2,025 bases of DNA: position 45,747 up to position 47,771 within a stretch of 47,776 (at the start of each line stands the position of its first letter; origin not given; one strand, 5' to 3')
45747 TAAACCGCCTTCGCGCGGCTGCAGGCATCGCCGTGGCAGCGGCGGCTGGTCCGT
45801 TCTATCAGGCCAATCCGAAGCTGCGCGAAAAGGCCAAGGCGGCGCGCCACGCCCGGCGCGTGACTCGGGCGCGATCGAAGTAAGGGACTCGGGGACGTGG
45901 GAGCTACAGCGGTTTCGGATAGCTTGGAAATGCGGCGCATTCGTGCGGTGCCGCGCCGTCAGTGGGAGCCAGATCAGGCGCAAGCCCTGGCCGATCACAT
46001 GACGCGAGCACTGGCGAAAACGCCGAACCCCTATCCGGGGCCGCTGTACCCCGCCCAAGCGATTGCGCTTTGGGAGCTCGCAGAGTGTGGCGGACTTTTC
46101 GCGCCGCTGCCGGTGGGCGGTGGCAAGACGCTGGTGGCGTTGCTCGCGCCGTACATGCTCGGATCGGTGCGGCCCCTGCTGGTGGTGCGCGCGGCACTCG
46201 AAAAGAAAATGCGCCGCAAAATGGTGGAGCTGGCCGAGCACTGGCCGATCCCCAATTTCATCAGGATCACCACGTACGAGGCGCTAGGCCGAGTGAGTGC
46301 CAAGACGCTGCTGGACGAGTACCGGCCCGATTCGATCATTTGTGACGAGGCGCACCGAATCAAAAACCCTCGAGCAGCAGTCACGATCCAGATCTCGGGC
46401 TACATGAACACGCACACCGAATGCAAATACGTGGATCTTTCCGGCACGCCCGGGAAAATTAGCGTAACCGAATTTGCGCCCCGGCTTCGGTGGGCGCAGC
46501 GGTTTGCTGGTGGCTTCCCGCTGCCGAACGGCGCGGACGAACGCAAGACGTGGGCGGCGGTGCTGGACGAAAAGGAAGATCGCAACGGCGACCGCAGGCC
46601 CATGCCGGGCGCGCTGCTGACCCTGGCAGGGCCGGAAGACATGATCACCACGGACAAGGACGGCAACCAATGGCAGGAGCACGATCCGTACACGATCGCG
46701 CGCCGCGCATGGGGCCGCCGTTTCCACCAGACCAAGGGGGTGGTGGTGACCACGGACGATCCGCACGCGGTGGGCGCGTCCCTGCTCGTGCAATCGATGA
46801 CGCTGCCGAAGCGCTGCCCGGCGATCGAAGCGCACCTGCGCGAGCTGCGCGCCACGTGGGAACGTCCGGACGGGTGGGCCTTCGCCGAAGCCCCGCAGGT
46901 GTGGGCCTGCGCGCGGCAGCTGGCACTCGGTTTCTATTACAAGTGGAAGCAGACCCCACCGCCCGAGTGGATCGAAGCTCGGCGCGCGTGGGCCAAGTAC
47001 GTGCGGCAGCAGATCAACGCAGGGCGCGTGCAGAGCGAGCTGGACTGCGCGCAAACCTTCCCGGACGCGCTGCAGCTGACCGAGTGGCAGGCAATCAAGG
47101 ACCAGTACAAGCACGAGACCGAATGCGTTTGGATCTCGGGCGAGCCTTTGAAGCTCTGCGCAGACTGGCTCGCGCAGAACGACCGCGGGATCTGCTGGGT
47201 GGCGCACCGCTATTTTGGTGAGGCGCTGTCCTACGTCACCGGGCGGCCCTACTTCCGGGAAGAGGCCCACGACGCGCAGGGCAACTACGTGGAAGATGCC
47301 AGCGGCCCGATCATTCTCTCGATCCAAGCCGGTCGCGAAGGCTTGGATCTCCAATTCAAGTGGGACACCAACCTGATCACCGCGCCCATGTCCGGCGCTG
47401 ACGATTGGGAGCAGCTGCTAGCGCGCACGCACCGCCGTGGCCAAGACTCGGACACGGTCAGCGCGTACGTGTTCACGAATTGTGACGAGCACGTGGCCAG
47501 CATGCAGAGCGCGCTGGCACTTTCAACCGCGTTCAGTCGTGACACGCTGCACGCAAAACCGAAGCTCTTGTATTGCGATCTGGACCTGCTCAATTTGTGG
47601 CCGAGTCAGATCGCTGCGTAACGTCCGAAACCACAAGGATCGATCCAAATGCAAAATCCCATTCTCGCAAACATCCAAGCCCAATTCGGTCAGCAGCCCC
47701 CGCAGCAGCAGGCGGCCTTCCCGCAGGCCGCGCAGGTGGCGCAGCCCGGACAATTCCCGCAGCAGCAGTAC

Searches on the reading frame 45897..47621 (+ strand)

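Call 9: search_protein_families(library=pfam, proteins=[window:45897-47621:+])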
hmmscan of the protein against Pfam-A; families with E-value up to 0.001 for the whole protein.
window:45897-47621:+ (574 aa): 2 families
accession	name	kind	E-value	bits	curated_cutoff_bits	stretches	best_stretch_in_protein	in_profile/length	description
PF00176.29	SNF2-rel_dom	-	1e-07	31.8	24.9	1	109-193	93-171/290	SNF2-related domain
PF04851.21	ResIII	-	0.00021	21.7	22.5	0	120-185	100-162/164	Type III restriction enzyme, res subunit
